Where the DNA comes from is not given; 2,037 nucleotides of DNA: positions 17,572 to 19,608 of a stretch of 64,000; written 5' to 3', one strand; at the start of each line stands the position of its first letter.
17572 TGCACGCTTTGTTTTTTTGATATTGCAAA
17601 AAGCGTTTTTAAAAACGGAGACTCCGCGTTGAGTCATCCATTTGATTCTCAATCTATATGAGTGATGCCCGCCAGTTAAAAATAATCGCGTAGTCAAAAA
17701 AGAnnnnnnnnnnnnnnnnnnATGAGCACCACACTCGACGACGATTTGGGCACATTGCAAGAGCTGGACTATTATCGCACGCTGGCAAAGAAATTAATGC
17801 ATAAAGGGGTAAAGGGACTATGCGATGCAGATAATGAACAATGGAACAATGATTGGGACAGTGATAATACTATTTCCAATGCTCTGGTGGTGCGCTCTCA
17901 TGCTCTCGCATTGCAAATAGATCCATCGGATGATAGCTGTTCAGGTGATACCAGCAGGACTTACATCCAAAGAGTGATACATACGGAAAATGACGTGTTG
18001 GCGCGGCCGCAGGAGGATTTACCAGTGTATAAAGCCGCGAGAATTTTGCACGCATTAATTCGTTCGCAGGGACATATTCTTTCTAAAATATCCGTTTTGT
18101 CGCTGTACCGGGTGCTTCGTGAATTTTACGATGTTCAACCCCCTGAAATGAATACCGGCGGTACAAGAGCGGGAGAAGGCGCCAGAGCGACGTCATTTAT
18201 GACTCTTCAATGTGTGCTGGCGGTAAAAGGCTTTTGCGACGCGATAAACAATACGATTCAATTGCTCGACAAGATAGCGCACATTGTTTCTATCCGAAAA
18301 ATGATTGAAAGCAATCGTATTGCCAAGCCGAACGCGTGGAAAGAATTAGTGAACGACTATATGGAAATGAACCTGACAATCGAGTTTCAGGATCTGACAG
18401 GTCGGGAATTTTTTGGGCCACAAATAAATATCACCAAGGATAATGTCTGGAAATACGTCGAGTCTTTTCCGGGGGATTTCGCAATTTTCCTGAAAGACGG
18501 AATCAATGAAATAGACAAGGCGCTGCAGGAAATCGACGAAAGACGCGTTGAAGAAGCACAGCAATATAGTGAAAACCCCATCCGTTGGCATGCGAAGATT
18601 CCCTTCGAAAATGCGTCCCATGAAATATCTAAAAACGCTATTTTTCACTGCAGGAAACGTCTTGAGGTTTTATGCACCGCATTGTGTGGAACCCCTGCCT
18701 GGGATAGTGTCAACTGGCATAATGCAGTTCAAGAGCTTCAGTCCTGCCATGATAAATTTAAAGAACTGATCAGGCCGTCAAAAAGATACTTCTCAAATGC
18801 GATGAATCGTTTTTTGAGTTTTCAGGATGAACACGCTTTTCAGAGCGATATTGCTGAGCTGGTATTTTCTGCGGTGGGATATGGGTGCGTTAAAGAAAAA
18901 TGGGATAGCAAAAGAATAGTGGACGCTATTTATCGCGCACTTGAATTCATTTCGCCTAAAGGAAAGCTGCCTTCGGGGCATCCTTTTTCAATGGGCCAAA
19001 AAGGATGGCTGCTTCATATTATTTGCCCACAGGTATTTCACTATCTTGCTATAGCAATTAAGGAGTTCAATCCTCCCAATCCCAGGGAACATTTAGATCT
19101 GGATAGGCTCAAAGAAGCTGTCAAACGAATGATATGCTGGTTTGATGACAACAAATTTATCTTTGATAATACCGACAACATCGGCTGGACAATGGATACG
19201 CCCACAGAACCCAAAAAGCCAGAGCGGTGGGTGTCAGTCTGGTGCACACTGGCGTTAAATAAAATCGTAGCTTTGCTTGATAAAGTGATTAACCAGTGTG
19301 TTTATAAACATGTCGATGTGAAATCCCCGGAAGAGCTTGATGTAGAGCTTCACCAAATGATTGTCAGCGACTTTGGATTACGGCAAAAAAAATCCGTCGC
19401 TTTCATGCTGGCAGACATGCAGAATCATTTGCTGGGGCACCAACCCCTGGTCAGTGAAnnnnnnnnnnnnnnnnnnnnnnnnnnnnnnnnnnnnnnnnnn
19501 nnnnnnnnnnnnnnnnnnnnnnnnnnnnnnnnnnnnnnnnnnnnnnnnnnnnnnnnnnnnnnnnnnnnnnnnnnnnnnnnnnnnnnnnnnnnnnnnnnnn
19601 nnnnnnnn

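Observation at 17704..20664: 871-aa AAA+ protein with a ~590-aa unknown N-domain plus a 95-aa partner ORF beside a known defence gene: candidate undescribed system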

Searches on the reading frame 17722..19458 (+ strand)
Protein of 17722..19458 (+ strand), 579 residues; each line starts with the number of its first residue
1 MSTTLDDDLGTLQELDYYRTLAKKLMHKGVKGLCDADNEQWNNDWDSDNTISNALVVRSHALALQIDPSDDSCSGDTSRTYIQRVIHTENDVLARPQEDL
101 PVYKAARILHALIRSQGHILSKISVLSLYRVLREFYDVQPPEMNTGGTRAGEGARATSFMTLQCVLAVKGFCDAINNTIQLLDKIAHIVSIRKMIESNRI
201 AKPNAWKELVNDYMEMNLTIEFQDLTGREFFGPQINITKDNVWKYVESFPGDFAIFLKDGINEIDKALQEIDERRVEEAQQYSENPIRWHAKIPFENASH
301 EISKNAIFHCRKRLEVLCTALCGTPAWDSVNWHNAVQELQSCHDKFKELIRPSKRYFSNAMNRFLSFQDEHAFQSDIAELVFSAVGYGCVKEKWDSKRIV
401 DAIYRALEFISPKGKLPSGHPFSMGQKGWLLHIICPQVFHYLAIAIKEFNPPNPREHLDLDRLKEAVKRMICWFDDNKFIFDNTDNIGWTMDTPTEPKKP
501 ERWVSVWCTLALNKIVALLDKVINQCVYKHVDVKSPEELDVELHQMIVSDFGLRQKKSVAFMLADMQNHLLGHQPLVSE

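Call 9: find_homologous_proteins(query=window:17722-19458:+, max_evalue=0.001)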
Query window:17722-19458:+ (579 aa): 1 proteins with E <= 0.001 among 6528 candidates.
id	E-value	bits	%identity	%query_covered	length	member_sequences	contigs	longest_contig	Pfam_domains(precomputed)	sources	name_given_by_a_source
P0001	0.0e+0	1356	100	100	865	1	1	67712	PF00004.36,PF13401.13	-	-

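Call 22: search_protein_representatives(protein=window:17722-19458:+)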
Query: 579 residues. Proteins with E-value up to 0.001 (for the whole library): 280; up to 1e-10: 197; up to 1e-30: 25. The best 150 are listed.
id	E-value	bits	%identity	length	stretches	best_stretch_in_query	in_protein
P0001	0.0e+00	1356.2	100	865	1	1-579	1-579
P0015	2.4e-53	198.0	28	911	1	4-574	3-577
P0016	6.2e-44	167.0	27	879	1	96-554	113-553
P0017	3.6e-42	161.1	30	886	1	4-571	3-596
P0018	3.5e-41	157.9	29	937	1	4-572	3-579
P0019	5.0e-38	147.5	29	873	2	336-575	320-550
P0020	5.6e-38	147.3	31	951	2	339-574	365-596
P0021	6.3e-38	147.1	27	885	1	5-555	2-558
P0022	1.1e-36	143.0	26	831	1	4-554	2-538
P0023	1.2e-36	142.9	27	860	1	3-574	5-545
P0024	5.2e-36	140.8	27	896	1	4-560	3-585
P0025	2.2e-35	138.7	31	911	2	345-562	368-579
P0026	7.1e-35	137.1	26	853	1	6-555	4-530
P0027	8.7e-35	136.8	29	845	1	4-567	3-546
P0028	1.6e-34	135.9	26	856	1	1-555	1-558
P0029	1.8e-34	135.7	24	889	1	5-555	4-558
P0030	5.5e-34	134.1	24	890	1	6-554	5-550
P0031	5.5e-34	134.1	28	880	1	4-531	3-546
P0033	7.3e-34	133.7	26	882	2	328-572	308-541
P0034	5.4e-33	130.8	26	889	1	4-555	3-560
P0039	1.7e-30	122.6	25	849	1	3-556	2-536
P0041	3.5e-30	121.6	25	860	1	5-562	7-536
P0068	1.3e-25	106.5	27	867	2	344-555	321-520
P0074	1.7e-24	102.8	28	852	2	310-573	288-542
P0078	2.9e-24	102.0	31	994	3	346-572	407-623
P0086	1.8e-23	99.4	29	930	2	333-573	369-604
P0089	2.4e-23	99.0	29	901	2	334-575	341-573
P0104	1.3e-21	93.3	30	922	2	343-569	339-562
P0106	1.6e-21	93.0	29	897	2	339-576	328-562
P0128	4.6e-19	84.9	27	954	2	327-574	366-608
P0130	1.3e-18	83.4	27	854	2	331-569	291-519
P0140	1.9e-17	79.5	25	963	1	2-575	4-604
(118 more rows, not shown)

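Call 28: list_cluster_members(proteins=[P0015, P0016, P0017, P0018, P0019, P0020, P0021, P0022, P0023, P0024])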
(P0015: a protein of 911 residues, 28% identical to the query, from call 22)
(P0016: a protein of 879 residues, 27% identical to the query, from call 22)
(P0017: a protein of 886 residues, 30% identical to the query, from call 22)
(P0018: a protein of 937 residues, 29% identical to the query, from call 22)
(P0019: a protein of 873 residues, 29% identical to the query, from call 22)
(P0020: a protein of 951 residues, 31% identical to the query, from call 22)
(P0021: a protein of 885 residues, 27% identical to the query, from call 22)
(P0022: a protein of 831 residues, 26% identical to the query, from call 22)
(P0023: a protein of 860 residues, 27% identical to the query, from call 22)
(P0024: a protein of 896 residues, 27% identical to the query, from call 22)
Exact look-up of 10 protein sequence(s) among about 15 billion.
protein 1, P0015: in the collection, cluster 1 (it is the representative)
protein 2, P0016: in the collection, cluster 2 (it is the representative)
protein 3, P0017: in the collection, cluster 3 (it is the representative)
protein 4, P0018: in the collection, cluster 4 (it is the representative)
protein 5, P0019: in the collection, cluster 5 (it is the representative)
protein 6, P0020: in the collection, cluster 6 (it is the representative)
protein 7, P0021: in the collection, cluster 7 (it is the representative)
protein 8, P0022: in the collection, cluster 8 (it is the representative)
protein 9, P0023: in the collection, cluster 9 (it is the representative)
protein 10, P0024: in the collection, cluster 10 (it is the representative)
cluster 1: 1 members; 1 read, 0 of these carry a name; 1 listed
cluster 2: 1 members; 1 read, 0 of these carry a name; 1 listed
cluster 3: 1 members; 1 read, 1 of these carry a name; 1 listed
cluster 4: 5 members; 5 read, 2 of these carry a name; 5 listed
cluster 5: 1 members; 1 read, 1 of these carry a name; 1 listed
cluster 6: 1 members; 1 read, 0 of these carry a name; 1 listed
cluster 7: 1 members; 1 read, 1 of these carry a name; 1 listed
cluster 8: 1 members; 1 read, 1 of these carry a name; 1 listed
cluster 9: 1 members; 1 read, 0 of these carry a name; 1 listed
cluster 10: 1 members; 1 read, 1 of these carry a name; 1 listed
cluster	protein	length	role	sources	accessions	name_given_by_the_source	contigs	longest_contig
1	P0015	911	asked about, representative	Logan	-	-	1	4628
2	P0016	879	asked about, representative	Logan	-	-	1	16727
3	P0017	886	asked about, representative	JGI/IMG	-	hypothetical protein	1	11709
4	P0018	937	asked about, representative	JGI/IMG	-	ABC-type multidrug transport system fused ATPase/permease subunit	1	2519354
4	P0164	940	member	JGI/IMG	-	hypothetical protein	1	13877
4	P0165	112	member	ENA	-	-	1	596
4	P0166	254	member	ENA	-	-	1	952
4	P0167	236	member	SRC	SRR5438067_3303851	-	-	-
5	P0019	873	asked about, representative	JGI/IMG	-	hypothetical protein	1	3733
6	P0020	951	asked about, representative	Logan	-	-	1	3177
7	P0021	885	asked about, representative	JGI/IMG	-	hypothetical protein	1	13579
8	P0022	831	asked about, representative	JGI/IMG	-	hypothetical protein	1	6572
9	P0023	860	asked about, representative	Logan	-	-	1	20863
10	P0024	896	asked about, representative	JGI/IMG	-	hypothetical protein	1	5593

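Call 29: find_encoding_contigs(protein=P0018, flank=8000, max_places=3)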
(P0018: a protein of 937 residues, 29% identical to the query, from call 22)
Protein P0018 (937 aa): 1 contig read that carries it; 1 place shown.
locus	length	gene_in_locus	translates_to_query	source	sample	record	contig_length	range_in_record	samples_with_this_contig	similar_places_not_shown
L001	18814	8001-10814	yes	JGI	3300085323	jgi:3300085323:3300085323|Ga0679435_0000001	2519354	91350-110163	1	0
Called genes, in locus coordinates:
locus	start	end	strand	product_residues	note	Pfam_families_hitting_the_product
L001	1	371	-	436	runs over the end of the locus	PF01546:Peptidase_M20, PF07687:M20_dimer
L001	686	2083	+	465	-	PF02934:GatB_N, PF02637:GatB_Yqey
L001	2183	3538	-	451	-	PF00266:Aminotran_5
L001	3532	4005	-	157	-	PF00581:Rhodanese (faint)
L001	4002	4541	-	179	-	PF04143:Sulf_transp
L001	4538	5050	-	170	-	PF04143:Sulf_transp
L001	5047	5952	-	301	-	PF00581:Rhodanese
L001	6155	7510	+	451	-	PF00112:Peptidase_C1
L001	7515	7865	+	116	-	-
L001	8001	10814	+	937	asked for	PF00004:AAA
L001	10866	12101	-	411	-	-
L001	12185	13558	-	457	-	PF04536:TPM_phosphatase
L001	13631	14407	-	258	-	PF00072:Response_reg, PF04397:LytTR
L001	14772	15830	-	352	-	PF06580:His_kinase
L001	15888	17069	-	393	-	PF02417:Chromate_transp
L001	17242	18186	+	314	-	PF20229:ChrB_N (faint), PF09828:ChrB_C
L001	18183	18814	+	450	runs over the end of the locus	PF01546:Peptidase_M20, PF07687:M20_dimer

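Call 30: find_encoding_contigs(protein=P0023, flank=8000, max_places=3)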
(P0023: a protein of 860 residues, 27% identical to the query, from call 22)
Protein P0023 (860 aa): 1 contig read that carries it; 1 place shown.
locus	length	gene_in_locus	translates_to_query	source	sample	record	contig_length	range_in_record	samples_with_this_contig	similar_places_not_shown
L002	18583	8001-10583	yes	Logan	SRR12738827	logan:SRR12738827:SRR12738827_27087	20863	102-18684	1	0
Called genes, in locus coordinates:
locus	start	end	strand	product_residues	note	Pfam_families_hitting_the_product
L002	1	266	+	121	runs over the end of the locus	?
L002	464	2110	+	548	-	PF07626:PSD3, PF07637:PSD5, PF07631:PSD4, PF07627:PSCyt3, PF07624:PSD2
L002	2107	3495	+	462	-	PF07586:HXXSHH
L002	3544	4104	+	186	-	PF02525:Flavodoxin_2, PF03358:FMN_red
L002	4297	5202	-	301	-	PF01670:Glyco_hydro_12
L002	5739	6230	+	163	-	-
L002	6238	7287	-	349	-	PF12902:Ferritin-like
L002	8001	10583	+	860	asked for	PF13521:AAA_28 (faint), PF00004:AAA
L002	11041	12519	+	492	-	PF00264:Tyrosinase, PF12143:PPO1_KFDV (weak)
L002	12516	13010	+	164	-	-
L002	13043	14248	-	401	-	-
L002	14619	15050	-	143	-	PF07681:DoxX, PF13564:DoxX_2 (faint)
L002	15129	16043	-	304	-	PF00126:HTH_1, PF03466:LysR_substrate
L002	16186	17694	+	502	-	-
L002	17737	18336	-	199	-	-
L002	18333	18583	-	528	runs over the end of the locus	PF07586:HXXSHH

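Call 37: find_encoding_contigs(protein=P0016, flank=8000, max_places=2)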
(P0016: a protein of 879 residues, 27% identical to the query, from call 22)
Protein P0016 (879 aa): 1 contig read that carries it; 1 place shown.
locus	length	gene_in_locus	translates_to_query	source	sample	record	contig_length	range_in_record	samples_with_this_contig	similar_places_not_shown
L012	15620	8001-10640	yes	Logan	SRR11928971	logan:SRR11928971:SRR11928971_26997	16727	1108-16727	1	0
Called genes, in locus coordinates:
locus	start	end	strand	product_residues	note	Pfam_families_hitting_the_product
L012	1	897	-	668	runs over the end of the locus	?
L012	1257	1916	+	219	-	-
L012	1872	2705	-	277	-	-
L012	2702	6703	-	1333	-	PF13191:AAA_16 (weak)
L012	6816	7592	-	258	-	-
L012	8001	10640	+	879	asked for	PF00004:AAA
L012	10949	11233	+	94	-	-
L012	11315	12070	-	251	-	PF13560:HTH_31, PF01381:HTH_3, PF13443:HTH_26 (faint), PF00717:Peptidase_S24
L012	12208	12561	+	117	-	PF00072:Response_reg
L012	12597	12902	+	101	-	-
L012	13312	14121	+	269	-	-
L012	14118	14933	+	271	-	-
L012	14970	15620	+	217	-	?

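Call 38: find_encoding_contigs(protein=P0017, flank=8000, max_places=2)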
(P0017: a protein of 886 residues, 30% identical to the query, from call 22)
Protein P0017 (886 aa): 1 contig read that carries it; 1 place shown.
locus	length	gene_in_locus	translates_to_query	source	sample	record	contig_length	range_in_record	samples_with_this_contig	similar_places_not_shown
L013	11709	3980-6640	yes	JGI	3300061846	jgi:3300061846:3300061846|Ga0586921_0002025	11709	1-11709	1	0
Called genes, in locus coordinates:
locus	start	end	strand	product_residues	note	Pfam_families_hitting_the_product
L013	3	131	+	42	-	?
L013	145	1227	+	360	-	-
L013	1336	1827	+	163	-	PF00436:SSB, PF22657:SSB_1 (weak)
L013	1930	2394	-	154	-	PF13279:4HBT_2 (weak), PF03061:4HBT (weak)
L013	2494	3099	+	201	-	PF02245:Pur_DNA_glyco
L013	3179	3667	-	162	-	PF00186:DHFR_1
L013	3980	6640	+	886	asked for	PF00004:AAA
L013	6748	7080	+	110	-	-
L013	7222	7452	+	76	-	PF13560:HTH_31, PF12844:HTH_19 (weak), PF01381:HTH_3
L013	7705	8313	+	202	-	-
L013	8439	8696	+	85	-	-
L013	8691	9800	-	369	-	PF01609:DDE_Tnp_1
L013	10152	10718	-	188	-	-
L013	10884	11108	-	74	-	-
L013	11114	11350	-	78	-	-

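Call 39: find_encoding_contigs(protein=P0021, flank=8000, max_places=2)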
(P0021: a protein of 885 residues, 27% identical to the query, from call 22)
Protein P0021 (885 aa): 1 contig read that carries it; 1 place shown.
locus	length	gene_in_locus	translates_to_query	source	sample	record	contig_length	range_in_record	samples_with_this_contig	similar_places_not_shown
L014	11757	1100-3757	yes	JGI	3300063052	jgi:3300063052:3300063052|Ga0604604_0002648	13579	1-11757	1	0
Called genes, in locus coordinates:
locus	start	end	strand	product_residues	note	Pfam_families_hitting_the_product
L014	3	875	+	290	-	?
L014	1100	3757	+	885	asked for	PF00004:AAA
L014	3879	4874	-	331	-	PF10017:Methyltransf_33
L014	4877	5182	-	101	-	-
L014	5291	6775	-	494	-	PF13393:tRNA-synt_His, PF03129:HGTP_anticodon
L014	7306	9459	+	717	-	PF00221:Lyase_aromatic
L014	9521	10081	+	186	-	-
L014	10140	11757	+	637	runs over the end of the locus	-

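Call 40: find_encoding_contigs(protein=P0015, flank=8000, max_places=2)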
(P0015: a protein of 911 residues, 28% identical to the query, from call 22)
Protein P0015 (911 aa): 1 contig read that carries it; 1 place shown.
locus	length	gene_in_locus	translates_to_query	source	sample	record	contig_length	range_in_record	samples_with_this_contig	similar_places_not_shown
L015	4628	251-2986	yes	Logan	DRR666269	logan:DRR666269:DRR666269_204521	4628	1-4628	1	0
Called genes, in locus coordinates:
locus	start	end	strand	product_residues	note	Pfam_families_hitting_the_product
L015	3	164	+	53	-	?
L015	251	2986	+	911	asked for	PF00004:AAA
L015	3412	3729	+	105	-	-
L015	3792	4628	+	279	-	?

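Call 44: search_solved_structures(query=A3, max_evalue=10, show_alignments=0)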
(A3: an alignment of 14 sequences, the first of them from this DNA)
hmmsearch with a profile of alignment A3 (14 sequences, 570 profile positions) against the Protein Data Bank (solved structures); distinct sequences matched with E-value up to 10: 12.
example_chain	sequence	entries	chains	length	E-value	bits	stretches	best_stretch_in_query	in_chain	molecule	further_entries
4uos_A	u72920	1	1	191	0.00011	24.2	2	239-362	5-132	DESIGNED HELICAL BUNDLE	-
1eq1_A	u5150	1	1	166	0.042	15.7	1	224-348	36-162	APOLIPOPHORIN-III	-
4tql_A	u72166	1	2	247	0.051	15.4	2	241-354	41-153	Three helix bundle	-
2zdi_A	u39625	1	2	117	0.14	13.9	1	240-337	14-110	Prefoldin subunit beta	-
8ek4_A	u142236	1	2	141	0.21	13.4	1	239-354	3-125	Ice-binding protein TIP-99a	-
4zry_B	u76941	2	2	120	0.37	12.6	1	254-335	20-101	Keratin, type II cytoskeletal 1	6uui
2lio_A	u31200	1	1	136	0.7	11.6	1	201-255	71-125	Uncharacterized protein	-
5bqm_B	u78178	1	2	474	0.96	11.2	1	165-271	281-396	Somatoliberin,Botulinum neurotoxin type D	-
8oyv_A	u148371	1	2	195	1.1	11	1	296-353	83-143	De novo designed soluble Claudin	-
8wwy_A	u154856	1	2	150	1.8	10.3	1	328-376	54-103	TRAF-interacting protein with FHA domain-containing protein A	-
7zr2_A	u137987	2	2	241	3.4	9.4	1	198-354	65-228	Spike protein S2',Chimeric protein mimic of SARS-CoV-2 Spike HR1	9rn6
8rz0_A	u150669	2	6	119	5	8.8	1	254-352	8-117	RH5-34EM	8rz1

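Call 63: predict_structure(alignment_id=A7)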
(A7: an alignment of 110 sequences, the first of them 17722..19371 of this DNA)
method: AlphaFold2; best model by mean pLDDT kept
length: 550 residues; sequences in the alignment: 110
mean_pLDDT: 90.4   pTM: 0.93
mean pLDDT of the five models: 90.4, 89.5, 89.2, 88.8, 88.4
residues with pLDDT >= 90: 366; 70-90: 164; 50-70: 19; < 50: 1
segments of 3 or more residues with pLDDT < 50: none
pLDDT, mean of each block of 10 residues (from residue 1): 86 97 97 92 82 92 86 79 85 77 95 93 97 95 93 93 98 95 88 77 82 86 82 84 91 95 97 93 83 87 98 95 78 92 98 97 91 87 98 94 95 95 84 96 94 73 97 98 96 94 96 97 93 89 67
secondary structure, 60 per line:
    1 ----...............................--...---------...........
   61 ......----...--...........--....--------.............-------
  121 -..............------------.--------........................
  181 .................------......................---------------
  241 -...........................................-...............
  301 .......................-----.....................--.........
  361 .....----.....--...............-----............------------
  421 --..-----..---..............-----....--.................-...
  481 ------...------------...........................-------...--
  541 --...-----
elements in order: H5-35 H50-66 H76-86 H89-92 H101-113 H122-135 H158-197 H204-225 H242-284 H286-323 H329-349 H352-365 H370-374 H377-391 H397-408 H435-448 H454-457 H460-476 E478-480 E487-489 H502-528

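Call 66: fold_search(model_id=the predicted structure, library=pdb)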
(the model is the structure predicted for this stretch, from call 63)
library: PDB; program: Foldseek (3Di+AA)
matches with E <= 10: 538; with E <= 0.001: 0
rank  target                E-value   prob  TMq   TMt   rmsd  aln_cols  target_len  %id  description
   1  5mfd_J                7.3e-02  0.33  0.12  0.19  22.9       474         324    9  Designed armadillo repeat protein YIIIM''6AII in complex with pD_(KR)5 (released 2017-07-19)
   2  1hy1_D                8.3e-02  0.33  0.14  0.17  30.8       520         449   12  CRYSTAL STRUCTURE OF WILD TYPE DUCK DELTA 2 CRYSTALLIN (EYE LENS PROTEIN) (released 2001-04-21)
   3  1xwo_D                1.3e-01  0.16  0.14  0.16  29.3       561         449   10  crystal structrue of goose delta crystallin (released 2005-10-18)
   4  9h3i_D                1.3e-01  0.15  0.13  0.15  28.4       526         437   11  trans-aconitate decarboxylase Tad1- wild type (released 2025-03-19)
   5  1u15_A                1.4e-01  0.23  0.14  0.16  30.7       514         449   11  Crystal structure of a duck-delta-crystallin-1 double loop mutant (DLM) (released 2004-10-05)
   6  9h4g_B                1.7e-01  0.21  0.15  0.19  26.4       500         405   12  trans-aconitate decarboxylase Tad1-R360A binding with trans-aconitate (released 2025-03-19)
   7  9u80_R                2.0e-01  0.20  0.13  0.17  30.3       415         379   12  Cryo-EM structure of conivaptan-bound human vasopressin V2 receptor complex with Fab (released 2025-12-10)
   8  6iem_D                2.0e-01  0.16  0.15  0.18  25.4       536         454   10  Argininosuccinate lyase from Mycobacterium tuberculosis (released 2019-02-20)
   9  9h3i_B                2.1e-01  0.13  0.12  0.15  28.4       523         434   12  trans-aconitate decarboxylase Tad1- wild type (released 2025-03-19)
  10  9h4e_D                2.2e-01  0.18  0.15  0.18  26.4       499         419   11  trans-aconitate decarboxylase Tad1- wild type binding with glycerol (released 2025-03-19)
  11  9h3i_C                2.3e-01  0.13  0.13  0.15  29.4       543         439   10  trans-aconitate decarboxylase Tad1- wild type (released 2025-03-19)
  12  9h4e_A                2.3e-01  0.10  0.11  0.13  28.9       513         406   12  trans-aconitate decarboxylase Tad1- wild type binding with glycerol (released 2025-03-19)
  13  9ggj_B                2.4e-01  0.21  0.17  0.20  29.5       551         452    9  Crystal structure of argininosuccinate lyase from Arabidopsis thaliana (AtASL) in complex with biological substrate an (released 2024-10-23)
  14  6ig5_A                2.8e-01  0.15  0.15  0.17  26.9       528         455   11  Crystal structure of argininosuccinate lyase from Mycobacterium tuberculosis (released 2019-02-06)
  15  9h4g_A                2.9e-01  0.14  0.12  0.15  29.0       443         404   11  trans-aconitate decarboxylase Tad1-R360A binding with trans-aconitate (released 2025-03-19)
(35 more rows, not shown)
